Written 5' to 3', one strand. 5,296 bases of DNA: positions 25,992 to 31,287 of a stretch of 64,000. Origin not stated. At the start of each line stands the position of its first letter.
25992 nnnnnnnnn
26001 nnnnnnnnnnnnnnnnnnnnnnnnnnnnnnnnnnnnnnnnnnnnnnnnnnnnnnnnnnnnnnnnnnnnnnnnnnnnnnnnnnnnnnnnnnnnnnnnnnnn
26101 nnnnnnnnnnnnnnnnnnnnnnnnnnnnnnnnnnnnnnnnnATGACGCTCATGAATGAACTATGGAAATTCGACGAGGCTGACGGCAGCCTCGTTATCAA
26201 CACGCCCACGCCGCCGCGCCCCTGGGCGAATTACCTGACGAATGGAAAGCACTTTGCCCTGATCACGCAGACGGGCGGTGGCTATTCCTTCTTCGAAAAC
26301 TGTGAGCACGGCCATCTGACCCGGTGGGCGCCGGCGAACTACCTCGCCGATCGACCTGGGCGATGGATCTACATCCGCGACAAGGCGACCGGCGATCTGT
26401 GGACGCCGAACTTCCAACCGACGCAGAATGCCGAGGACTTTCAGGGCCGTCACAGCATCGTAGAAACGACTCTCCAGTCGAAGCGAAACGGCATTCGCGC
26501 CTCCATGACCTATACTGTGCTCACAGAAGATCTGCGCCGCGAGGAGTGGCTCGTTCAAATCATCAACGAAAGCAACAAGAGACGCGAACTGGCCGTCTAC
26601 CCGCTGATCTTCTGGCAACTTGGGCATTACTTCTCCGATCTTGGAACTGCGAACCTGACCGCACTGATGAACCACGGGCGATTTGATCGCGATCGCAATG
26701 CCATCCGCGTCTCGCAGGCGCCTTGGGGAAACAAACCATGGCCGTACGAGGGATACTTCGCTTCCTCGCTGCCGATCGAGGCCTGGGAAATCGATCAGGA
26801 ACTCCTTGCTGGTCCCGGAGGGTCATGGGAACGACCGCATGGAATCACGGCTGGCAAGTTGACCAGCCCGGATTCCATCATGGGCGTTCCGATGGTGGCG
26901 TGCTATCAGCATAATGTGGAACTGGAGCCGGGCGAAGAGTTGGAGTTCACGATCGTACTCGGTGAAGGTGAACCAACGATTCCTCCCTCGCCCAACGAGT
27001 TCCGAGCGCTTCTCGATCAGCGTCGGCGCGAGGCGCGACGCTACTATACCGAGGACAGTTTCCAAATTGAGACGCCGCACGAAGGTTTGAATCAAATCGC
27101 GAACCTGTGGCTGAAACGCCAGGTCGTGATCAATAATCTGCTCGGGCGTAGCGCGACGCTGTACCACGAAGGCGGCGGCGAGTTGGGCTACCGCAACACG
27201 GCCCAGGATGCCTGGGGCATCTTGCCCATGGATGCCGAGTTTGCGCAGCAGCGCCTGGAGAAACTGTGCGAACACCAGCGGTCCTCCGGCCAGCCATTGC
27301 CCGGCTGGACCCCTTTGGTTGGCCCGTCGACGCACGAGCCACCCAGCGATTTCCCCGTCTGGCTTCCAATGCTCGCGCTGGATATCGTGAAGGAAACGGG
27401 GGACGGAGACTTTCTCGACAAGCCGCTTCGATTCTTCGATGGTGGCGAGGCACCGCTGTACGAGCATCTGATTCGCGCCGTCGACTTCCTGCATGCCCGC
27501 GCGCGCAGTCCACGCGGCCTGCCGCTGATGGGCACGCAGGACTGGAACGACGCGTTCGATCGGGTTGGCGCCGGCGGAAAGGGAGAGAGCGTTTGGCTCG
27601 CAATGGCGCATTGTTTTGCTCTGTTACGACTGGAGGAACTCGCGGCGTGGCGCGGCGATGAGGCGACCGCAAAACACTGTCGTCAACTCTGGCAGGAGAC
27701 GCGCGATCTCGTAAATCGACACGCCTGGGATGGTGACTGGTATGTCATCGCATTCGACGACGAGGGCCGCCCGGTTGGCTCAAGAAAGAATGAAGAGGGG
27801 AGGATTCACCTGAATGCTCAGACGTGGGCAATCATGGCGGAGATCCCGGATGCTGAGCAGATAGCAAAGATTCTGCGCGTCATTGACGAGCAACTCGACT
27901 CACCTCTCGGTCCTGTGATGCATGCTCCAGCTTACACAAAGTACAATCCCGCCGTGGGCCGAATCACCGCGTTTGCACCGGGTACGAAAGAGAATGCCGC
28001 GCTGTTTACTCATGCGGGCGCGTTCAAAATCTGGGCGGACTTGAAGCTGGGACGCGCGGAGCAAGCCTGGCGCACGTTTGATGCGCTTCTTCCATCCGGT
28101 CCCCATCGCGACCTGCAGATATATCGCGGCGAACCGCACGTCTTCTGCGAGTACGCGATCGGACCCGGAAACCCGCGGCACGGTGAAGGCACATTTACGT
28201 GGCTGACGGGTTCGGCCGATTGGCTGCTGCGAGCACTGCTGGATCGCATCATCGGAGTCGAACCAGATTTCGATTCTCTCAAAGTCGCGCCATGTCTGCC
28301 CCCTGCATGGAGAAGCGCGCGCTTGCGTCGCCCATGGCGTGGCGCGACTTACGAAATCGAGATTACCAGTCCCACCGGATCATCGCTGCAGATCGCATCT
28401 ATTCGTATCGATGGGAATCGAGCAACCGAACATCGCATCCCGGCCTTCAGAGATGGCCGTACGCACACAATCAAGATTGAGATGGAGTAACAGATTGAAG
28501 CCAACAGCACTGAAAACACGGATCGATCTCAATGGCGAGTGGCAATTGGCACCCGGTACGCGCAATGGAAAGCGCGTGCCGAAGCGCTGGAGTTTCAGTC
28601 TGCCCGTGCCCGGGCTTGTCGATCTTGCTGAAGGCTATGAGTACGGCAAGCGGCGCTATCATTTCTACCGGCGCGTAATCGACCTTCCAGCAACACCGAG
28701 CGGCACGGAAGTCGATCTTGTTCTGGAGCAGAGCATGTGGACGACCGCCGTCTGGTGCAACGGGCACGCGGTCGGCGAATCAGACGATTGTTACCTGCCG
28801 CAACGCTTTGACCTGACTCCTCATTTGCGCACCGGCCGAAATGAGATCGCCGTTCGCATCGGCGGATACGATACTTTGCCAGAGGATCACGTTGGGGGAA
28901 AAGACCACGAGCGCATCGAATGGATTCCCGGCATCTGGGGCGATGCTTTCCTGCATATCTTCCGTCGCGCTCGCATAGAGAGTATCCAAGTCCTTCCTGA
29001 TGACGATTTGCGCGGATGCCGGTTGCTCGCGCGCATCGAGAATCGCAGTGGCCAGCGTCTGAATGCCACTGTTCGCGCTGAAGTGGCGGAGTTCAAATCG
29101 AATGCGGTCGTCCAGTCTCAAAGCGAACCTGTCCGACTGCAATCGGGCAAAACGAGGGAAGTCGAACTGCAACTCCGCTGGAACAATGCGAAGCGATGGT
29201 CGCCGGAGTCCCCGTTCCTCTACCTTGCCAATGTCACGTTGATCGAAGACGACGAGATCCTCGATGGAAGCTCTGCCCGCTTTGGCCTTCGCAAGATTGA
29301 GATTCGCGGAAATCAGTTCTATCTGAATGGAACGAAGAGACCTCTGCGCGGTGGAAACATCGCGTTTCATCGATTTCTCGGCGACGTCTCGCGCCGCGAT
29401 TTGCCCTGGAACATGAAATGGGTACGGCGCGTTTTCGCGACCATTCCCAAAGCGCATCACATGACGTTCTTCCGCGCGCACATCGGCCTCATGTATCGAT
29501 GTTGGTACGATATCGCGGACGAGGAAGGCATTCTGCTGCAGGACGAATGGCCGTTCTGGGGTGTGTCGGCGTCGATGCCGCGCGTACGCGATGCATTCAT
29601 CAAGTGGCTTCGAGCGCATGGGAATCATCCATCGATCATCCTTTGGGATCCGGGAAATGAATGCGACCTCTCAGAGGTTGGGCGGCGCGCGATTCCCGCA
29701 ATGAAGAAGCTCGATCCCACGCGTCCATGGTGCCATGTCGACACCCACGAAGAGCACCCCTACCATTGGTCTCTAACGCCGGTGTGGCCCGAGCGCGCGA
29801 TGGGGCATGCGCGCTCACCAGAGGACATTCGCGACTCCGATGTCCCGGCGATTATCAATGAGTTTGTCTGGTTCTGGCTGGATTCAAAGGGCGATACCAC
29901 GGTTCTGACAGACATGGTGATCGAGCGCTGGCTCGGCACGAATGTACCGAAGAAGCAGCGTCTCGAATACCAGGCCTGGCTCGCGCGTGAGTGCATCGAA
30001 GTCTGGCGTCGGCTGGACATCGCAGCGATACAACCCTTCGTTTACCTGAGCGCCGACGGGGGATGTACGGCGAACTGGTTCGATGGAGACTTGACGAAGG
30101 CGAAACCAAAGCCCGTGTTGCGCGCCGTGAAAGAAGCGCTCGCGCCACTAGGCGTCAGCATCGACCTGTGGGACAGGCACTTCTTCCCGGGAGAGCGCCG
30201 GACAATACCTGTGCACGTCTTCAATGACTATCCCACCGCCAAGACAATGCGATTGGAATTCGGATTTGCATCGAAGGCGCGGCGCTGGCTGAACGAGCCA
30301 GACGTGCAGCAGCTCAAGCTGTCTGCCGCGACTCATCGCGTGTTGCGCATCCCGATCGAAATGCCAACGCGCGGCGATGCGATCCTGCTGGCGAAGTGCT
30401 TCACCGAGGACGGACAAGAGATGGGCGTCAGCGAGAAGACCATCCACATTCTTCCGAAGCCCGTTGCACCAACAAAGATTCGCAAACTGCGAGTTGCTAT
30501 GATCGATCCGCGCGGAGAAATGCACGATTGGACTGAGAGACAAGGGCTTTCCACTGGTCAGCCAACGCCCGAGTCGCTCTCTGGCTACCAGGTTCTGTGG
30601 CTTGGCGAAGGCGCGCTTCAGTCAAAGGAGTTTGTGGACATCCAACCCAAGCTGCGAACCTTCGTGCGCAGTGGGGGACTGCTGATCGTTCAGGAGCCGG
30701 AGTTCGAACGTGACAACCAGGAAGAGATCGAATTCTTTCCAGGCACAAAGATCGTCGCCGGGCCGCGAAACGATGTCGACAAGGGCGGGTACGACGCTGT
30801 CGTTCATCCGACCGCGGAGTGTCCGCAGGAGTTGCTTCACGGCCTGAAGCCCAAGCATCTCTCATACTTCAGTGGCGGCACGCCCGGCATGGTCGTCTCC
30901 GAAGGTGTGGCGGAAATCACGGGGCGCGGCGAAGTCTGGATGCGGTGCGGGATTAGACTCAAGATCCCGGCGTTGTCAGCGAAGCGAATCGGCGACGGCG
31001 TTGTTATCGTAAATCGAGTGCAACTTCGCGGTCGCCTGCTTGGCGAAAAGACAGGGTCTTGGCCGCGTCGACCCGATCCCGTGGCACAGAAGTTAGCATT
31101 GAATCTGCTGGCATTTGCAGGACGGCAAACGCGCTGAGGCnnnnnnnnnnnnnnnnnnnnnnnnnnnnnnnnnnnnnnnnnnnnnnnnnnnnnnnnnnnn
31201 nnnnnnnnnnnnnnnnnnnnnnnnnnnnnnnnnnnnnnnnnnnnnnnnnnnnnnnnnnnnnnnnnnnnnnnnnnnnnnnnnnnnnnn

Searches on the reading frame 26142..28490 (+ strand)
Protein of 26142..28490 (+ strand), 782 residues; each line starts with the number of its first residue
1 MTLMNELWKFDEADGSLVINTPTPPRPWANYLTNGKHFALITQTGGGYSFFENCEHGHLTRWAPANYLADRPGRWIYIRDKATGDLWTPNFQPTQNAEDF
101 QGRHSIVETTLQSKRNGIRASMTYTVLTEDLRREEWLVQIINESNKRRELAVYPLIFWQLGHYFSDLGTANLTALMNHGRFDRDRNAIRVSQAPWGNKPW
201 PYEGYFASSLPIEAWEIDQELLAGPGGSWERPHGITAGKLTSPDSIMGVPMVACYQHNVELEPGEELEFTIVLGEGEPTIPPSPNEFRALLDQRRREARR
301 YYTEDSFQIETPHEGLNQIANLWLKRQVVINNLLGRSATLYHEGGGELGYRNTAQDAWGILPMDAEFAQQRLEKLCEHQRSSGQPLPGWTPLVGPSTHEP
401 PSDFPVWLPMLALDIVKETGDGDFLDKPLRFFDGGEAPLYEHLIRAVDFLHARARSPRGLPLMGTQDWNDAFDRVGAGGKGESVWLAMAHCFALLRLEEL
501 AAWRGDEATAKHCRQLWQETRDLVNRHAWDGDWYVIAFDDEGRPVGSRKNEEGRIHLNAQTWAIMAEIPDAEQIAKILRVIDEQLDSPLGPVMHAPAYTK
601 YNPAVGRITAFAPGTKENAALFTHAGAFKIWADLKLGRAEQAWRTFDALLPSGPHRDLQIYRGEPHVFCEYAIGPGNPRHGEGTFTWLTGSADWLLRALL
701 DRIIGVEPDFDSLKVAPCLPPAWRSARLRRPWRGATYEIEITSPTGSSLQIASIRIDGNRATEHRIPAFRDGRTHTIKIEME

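Call 97: search_protein_families(library=pfam, proteins=[window:26142-28490:+], max_evalue=0.001)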
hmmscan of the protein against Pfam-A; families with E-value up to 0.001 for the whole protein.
window:26142-28490:+ (782 aa): 3 families
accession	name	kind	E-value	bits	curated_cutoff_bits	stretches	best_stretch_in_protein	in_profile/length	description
PF17167.11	Glyco_hydro_94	-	3.3e-92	309.8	27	1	306-705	8-420/420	Glycosyl hydrolase 94 superfamily, catalytic domain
PF06165.18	GH94_b-supersand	-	6.7e-52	176.9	23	1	25-274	1-251/251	Glycosyl hydrolase 94, supersandwich domain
PF03633.20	Glyco_hydro_65C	-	0.00014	22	22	1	711-742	6-37/62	Glycosyl hydrolase family 65, C-terminal domain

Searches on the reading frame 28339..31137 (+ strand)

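Call 7: search_protein_families(library=pfam, proteins=[window:28339-31137:+], max_evalue=0.01)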
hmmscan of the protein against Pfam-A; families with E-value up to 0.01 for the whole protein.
window:28339-31137:+ (932 aa): 4 families
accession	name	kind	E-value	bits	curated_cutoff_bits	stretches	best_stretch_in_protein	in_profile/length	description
PF00703.27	Glyco_hydro_2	-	2.5e-13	51.2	23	1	211-318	1-109/109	Glycosyl hydrolases family 2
PF02837.24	Glyco_hydro_2_N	-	4.9e-11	43.3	28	1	105-174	64-133/169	Glycosyl hydrolases family 2, sugar binding domain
PF22666.2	Glyco_hydro_2_N2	-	2.4e-08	34.7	27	1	107-174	49-117/167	Glycosyl hydrolase 2 galactose-binding domain-like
PF02836.23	Glyco_hydro_2_C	-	8e-07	28.9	21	1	418-469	112-163/302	Glycosyl hydrolases family 2, TIM barrel domain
